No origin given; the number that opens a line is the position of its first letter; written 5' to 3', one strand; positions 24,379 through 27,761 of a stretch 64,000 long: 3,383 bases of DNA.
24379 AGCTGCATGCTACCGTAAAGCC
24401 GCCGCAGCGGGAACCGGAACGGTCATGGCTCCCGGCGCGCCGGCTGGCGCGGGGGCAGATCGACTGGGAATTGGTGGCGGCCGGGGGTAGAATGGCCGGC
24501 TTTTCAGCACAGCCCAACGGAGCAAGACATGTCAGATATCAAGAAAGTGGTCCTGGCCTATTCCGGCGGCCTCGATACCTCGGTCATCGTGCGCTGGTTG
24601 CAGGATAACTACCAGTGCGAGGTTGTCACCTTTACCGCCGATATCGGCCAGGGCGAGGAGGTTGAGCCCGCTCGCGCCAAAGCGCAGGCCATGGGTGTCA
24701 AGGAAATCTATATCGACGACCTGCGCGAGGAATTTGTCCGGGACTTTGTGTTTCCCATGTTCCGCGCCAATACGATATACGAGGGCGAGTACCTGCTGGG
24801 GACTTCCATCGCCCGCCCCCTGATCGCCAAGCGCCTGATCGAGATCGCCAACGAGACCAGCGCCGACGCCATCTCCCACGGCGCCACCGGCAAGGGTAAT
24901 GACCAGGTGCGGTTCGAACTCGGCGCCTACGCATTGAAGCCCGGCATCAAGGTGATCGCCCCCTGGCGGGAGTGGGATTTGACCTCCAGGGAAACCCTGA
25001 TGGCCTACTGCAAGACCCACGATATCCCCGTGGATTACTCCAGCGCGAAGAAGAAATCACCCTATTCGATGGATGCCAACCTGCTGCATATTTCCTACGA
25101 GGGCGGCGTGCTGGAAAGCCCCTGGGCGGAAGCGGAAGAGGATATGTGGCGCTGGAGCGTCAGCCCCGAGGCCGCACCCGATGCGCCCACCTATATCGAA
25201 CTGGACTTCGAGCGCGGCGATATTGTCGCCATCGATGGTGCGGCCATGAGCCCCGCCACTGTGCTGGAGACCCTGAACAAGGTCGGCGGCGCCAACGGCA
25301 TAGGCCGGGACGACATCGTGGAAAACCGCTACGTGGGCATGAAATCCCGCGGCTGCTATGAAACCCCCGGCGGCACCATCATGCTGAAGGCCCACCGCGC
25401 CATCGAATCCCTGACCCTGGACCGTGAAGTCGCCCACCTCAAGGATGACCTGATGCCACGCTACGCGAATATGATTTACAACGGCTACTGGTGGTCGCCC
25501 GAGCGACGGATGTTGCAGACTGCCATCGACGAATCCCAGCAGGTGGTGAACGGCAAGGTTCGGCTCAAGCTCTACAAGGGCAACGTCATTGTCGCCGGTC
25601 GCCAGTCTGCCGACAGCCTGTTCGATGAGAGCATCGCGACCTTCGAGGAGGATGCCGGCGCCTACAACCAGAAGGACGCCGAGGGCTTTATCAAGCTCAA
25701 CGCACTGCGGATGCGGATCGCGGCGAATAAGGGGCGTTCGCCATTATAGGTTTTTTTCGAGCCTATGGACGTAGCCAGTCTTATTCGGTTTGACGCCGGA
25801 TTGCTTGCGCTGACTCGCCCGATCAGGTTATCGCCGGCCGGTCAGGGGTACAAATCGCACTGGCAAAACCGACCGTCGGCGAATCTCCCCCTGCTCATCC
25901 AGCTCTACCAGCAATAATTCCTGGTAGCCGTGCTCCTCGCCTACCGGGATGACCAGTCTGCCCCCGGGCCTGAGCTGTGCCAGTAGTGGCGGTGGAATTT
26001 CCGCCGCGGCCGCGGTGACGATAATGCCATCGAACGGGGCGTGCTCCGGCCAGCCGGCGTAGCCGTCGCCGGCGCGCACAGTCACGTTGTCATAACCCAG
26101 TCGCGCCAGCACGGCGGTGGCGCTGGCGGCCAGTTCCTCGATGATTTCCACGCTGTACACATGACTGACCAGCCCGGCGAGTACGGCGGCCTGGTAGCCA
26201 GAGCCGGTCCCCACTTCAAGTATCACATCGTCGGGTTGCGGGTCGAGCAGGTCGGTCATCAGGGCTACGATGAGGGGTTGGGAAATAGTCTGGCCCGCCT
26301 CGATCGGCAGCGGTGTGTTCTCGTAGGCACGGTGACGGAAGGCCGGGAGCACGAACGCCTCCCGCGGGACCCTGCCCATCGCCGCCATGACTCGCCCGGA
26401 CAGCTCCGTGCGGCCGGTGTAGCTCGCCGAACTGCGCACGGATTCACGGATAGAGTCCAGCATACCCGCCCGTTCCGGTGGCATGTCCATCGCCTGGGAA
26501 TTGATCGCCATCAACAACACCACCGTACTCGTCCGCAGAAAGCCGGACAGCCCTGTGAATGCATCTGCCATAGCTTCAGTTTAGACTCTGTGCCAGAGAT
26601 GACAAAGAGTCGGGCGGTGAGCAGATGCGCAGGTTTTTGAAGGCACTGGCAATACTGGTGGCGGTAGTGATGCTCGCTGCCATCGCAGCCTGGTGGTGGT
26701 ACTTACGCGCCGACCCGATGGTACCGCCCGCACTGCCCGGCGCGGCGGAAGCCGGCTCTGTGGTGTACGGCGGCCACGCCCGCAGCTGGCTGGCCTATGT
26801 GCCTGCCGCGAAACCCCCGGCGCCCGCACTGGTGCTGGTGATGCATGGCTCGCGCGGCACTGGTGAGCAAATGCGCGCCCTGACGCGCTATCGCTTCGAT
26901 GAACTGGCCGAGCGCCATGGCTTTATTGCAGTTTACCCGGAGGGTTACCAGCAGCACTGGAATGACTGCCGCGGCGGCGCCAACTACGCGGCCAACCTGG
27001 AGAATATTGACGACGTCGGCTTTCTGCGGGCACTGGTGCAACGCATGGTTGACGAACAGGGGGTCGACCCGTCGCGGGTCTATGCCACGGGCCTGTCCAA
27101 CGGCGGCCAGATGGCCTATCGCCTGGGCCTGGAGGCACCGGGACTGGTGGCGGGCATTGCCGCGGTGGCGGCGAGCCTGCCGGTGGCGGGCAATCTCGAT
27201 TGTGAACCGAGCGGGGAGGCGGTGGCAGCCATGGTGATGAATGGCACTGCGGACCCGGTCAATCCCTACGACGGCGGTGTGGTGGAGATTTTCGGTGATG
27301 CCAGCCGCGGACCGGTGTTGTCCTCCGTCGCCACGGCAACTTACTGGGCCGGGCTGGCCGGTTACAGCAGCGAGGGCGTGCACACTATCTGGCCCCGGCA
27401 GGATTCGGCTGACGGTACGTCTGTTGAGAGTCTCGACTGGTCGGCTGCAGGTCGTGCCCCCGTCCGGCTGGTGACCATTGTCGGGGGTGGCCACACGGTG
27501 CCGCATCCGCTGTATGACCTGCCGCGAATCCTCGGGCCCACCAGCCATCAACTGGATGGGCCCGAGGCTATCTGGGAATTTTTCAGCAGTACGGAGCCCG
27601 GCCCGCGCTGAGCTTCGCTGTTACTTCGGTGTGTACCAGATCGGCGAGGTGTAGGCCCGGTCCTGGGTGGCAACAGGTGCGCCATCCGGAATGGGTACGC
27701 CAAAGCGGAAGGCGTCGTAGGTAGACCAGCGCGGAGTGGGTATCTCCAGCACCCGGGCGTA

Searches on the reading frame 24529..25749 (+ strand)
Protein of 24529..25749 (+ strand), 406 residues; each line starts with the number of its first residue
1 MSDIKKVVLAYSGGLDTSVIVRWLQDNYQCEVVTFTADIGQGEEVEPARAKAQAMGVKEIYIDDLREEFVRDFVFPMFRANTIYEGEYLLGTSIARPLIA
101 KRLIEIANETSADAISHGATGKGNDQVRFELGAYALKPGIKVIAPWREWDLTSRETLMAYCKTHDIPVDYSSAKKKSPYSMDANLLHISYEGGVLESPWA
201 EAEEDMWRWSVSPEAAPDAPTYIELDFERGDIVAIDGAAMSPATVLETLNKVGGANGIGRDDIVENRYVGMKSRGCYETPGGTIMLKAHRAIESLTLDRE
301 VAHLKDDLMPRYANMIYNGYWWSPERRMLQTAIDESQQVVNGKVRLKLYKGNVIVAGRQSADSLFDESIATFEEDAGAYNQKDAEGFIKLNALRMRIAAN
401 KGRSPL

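Call 45: search_protein_families(library=ncbifam, max_evalue=1e-10, proteins=[window:24529-25749:+])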
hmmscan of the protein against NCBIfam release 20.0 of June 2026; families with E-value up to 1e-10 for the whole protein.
window:24529-25749:+ (406 aa): 6 families
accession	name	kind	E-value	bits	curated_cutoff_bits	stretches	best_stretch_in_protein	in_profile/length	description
NF001770.0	PRK00509.1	equivalog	2.3e-193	642.7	334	1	2-401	2-397/401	argininosuccinate synthase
TIGR00032.1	argG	equivalog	4.6e-138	460.8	268.2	1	6-400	1-391/394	argininosuccinate synthase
NF010392.0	PRK13820.1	equivalog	3.2e-122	408.3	512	1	5-400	3-390/395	argininosuccinate synthase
NF003385.0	PRK04527.1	equivalog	3.8e-65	220.1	603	1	5-393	4-387/401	argininosuccinate synthase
NF038212.1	argG_rel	exception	9.8e-48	162.9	425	1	4-363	14-366/381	argininosuccinate synthase-related protein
NF003779.0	PRK05370.1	equivalog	2.6e-37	128.7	657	1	5-391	12-409/448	argininosuccinate synthase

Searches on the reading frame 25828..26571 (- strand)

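Call 45: search_protein_families(library=ncbifam, max_evalue=1e-10, proteins=[window:25828-26571:-])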
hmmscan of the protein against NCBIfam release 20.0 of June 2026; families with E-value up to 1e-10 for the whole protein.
window:25828-26571:- (247 aa): 6 families
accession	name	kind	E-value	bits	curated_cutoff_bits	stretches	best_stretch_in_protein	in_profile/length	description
NF001453.0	PRK00312.1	equivalog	1e-71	241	188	1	57-245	24-211/217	protein-L-isoaspartate(D-aspartate) O-methyltransferase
TIGR00080.1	pimt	equivalog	1.5e-61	208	159.05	1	55-246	19-211/216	protein-L-isoaspartate O-methyltransferase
NF010549.0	PRK13942.1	equivalog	1.7e-61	207.5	282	1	57-246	21-210/215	protein-L-isoaspartate O-methyltransferase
TIGR04364.1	methyltran_FxLD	equivalog_domain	1.9e-38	132.6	320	1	58-245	20-214/394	methyltransferase, FxLD system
TIGR04188.1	methyltr_grsp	subfamily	3.9e-32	112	380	1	97-228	91-223/363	ATP-grasp peptide maturase system methyltransferase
NF010550.0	PRK13943.1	equivalog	6.7e-26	91.2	359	1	57-211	19-181/322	protein-L-isoaspartate O-methyltransferase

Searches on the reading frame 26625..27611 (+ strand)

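Call 45: search_protein_families(library=ncbifam, max_evalue=1e-10, proteins=[window:26625-27611:+])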
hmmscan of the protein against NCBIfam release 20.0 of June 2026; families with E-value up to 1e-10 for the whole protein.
window:26625-27611:+ (328 aa): 2 families
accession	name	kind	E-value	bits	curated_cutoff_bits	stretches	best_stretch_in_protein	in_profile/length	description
NF050058.1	e_dPHAscl_type1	hypoth_equivalog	7.8e-40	137.1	150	1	51-320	6-276/276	extracellular catalytic domain type 1 short-chain-length polyhydroxyalkanoate depolymerase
TIGR01840.1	esterase_phb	subfamily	1.3e-18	67.3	107.85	1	57-186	3-130/213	PHB depolymerase family esterase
